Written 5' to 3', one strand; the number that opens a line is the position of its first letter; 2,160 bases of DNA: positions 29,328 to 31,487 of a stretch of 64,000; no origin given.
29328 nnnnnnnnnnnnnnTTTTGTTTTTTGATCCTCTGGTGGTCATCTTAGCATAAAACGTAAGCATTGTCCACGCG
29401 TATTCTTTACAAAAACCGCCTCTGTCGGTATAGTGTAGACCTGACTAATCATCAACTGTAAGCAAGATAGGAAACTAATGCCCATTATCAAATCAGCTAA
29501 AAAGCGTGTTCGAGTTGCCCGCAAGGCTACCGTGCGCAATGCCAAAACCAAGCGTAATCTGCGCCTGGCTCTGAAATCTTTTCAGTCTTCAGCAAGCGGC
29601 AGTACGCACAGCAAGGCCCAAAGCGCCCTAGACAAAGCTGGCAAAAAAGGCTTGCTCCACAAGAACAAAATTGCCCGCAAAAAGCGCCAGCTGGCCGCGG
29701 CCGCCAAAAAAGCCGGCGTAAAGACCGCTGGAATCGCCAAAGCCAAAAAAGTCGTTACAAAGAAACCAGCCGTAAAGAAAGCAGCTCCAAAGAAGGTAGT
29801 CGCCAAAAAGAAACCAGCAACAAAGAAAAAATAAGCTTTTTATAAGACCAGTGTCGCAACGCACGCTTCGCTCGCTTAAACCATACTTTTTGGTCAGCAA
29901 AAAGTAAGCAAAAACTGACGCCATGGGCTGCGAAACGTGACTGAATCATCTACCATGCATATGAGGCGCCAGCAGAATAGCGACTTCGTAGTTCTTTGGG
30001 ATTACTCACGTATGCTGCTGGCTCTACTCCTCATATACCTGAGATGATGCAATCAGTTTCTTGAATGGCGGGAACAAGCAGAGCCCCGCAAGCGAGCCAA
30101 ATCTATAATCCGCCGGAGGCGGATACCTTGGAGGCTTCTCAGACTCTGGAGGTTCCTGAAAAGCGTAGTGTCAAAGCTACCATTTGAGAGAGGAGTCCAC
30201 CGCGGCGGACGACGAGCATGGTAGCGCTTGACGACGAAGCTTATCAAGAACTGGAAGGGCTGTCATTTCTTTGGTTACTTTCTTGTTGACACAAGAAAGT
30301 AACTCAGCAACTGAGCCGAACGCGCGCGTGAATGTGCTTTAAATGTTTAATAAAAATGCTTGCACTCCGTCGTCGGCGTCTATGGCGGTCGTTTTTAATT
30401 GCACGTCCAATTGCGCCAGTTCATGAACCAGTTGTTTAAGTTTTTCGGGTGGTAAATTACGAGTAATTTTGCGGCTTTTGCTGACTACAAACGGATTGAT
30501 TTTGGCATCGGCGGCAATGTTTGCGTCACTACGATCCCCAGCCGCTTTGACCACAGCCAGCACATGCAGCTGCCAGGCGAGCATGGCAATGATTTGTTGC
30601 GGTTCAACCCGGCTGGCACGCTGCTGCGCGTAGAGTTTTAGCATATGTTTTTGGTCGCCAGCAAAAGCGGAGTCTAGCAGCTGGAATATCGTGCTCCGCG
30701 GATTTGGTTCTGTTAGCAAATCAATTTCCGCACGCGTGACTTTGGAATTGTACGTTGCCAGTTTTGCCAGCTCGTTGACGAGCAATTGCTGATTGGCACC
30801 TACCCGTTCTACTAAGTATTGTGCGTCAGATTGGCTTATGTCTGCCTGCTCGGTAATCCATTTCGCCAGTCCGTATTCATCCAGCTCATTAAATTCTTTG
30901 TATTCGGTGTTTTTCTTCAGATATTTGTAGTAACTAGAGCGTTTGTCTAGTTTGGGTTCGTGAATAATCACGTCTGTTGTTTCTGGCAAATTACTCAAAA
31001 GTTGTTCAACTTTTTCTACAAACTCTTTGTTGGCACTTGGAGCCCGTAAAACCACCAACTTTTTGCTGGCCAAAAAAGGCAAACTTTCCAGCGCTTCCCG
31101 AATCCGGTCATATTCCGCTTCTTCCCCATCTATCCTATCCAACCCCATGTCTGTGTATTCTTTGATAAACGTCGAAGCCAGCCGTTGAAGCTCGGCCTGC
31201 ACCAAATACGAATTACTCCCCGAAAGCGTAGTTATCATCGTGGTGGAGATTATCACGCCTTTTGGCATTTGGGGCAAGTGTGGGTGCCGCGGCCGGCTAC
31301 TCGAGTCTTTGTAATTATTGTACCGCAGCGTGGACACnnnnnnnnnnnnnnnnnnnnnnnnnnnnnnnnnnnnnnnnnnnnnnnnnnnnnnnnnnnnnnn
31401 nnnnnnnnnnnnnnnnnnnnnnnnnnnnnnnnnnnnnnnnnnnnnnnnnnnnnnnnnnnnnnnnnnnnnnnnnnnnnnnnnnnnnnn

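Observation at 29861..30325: Two diverged copies of a ~465-nt non-coding, helix-rich element (copy A); class unknown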

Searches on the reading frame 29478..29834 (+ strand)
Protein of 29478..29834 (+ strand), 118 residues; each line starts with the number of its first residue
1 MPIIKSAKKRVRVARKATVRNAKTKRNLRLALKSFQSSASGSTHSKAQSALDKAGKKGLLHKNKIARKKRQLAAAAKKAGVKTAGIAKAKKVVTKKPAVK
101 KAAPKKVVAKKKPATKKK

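Call 16: search_protein_families(library=pfam, proteins=[window:29478-29834:+])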
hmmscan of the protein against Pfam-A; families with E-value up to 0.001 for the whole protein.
window:29478-29834:+ (118 aa): 1 family
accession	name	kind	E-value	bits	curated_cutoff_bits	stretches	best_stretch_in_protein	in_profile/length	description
PF01649.23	Ribosomal_S20p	-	5e-12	46.7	29.5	1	4-76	3-82/83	Ribosomal protein S20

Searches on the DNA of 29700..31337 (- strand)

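Call 7: search_rna_families(source=window, start=29700, end=30450, threshold=evalue, max_evalue=10, show_alignments=3)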
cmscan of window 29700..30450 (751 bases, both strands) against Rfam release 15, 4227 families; matches with E-value up to 10: 4.
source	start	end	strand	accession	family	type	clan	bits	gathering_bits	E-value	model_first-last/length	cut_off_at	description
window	30235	30355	+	RF01591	snoR15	Gene; snRNA; snoRNA; CD-box;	-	25.8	50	0.64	1-131/131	no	small nucleolar RNA snoR15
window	30268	30307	-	RF03973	mir-5615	Gene; miRNA;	-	16.7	82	2.8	1-61/61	no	mir-5615 microRNA precursor family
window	30274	30303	-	RF04268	mir-512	Gene; miRNA;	-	15.2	94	7.8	28-57/84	no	mir-512 microRNA precursor family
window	29724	29772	-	RF03943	mir-1824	Gene; miRNA;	-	14.5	90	8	1-63/63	no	mir-1824 microRNA precursor family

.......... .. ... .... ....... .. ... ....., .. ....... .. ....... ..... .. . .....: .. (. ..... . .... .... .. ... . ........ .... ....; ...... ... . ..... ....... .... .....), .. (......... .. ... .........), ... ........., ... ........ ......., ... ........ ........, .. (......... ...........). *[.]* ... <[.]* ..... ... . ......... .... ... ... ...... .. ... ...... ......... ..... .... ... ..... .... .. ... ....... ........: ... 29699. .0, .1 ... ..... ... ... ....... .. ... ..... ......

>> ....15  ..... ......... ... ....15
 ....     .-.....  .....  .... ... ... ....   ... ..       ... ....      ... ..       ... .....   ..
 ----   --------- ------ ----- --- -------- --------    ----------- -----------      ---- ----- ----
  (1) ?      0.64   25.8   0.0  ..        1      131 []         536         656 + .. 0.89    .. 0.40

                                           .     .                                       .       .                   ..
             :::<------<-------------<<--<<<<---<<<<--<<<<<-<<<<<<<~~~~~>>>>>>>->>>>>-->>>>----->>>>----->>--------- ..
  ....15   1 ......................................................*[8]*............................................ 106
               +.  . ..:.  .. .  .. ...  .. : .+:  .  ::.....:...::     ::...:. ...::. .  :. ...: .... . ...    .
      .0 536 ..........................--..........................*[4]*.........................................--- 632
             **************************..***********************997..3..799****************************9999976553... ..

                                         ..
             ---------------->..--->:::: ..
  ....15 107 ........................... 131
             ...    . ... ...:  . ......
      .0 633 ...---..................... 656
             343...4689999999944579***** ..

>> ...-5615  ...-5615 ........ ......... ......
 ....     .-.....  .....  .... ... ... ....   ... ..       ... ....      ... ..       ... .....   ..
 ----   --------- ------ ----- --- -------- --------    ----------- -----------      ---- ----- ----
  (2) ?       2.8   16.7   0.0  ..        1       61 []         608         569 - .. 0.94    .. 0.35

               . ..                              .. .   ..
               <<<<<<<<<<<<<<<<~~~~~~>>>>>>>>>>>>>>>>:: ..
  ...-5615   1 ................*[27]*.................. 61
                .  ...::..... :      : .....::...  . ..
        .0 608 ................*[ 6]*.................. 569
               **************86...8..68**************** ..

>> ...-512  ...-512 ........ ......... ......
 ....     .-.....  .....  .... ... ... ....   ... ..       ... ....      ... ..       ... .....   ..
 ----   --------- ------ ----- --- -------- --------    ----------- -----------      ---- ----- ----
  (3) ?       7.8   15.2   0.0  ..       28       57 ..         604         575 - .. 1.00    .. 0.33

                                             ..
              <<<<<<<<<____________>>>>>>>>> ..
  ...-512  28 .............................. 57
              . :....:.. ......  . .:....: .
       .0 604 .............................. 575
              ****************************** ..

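Call 59: search_rna_families(source=L004, start=3380, end=5800, threshold=evalue, max_evalue=1, show_alignments=2)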
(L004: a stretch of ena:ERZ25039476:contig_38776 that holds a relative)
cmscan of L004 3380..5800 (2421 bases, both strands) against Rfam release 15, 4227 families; matches with E-value up to 1: 0.
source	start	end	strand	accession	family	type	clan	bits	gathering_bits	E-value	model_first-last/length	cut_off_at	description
